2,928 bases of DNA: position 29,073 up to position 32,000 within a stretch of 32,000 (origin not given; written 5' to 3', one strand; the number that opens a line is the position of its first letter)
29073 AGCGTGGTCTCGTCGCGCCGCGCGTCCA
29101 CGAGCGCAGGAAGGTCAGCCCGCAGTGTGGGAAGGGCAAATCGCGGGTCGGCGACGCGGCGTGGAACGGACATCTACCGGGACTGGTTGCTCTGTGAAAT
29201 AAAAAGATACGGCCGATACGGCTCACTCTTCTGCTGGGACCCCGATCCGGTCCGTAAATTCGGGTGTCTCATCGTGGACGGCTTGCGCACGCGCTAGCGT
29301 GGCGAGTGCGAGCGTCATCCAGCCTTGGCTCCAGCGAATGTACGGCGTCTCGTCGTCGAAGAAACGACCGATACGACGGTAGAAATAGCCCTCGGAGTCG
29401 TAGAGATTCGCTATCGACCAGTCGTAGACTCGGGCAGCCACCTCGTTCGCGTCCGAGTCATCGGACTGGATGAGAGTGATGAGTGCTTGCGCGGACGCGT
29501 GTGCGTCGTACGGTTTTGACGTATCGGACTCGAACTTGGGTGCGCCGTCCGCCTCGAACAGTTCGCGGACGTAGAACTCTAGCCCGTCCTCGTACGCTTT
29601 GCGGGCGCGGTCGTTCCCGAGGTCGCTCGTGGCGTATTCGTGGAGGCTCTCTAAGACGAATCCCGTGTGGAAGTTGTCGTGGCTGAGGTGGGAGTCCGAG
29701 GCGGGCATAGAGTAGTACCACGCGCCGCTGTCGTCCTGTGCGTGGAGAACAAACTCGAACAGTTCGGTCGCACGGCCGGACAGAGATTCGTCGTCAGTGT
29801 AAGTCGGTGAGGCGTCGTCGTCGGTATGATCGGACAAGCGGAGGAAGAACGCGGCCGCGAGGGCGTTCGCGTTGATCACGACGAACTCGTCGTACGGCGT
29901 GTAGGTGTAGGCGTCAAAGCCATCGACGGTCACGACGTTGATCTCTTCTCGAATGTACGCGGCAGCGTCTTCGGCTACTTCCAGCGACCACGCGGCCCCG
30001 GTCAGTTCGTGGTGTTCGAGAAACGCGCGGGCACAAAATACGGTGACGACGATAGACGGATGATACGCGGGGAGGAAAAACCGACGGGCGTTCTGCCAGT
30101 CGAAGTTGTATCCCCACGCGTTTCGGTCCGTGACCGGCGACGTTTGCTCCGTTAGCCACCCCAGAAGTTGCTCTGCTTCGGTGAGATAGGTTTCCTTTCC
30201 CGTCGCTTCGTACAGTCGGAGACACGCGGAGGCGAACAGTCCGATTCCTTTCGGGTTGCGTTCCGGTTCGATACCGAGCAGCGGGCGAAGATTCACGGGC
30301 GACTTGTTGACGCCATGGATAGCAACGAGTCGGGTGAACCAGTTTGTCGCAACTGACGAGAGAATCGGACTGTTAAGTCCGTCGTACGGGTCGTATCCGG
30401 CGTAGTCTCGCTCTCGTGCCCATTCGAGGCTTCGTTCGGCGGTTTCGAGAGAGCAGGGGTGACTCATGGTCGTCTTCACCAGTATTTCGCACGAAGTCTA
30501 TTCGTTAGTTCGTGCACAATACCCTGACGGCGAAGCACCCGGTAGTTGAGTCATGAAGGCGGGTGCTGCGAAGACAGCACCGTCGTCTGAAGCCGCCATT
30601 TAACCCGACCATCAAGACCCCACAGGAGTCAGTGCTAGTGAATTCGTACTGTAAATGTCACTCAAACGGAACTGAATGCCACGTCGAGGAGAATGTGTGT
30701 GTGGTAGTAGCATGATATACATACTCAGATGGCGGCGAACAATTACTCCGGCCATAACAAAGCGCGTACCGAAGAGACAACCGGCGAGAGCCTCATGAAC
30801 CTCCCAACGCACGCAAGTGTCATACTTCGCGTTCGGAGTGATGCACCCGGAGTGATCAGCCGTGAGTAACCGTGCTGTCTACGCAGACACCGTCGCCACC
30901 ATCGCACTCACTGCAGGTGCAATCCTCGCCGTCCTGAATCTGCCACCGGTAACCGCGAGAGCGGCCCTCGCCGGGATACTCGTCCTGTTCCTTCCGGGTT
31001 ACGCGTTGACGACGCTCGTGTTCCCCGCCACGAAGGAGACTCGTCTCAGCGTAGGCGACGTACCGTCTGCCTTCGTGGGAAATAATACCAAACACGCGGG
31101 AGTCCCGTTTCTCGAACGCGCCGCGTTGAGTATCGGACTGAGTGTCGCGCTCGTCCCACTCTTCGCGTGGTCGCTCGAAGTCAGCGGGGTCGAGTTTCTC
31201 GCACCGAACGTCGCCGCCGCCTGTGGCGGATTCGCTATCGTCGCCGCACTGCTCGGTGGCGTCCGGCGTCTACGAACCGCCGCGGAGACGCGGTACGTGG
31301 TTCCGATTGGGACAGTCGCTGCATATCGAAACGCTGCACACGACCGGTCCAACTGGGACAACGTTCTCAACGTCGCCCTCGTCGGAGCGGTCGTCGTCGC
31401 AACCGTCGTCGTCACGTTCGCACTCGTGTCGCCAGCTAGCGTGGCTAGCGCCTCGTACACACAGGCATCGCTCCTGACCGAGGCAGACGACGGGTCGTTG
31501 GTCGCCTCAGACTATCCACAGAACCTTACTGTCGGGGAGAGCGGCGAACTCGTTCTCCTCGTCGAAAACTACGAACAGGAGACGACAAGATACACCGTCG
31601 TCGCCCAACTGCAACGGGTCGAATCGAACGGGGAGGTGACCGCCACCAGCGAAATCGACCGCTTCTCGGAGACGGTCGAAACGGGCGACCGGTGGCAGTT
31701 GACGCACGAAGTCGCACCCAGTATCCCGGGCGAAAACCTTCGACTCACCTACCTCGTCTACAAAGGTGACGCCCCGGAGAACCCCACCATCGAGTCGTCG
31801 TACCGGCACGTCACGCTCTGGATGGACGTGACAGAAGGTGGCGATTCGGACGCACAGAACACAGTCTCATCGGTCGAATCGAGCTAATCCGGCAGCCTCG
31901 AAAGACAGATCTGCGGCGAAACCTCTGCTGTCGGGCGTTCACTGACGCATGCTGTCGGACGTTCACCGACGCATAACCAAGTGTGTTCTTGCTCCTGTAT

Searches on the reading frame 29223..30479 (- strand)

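Call 52: search_protein_families(library=pfam, proteins=[window:29223-30479:-], max_evalue=0.01)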
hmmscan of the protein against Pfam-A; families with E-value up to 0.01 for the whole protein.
window:29223-30479:- (418 aa): 2 families
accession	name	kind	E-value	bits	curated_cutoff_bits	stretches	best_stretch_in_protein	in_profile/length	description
PF07470.19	Glyco_hydro_88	-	2.5e-07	30.4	26.6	0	293-404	47-149/352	Glycosyl Hydrolase Family 88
PF03663.20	Glyco_hydro_76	-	0.00031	20.8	25.9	1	80-111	157-188/366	Glycosyl hydrolase family 76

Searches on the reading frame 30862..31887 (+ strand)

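Call 52: search_protein_families(library=pfam, proteins=[window:30862-31887:+], max_evalue=0.01)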
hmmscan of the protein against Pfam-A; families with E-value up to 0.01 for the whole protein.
window:30862-31887:+ (341 aa): 1 family
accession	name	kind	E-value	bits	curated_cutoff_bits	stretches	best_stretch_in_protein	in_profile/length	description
PF07760.16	DUF1616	-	5.9e-88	295.4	31.6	1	12-322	2-307/307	Protein of unknown function (DUF1616)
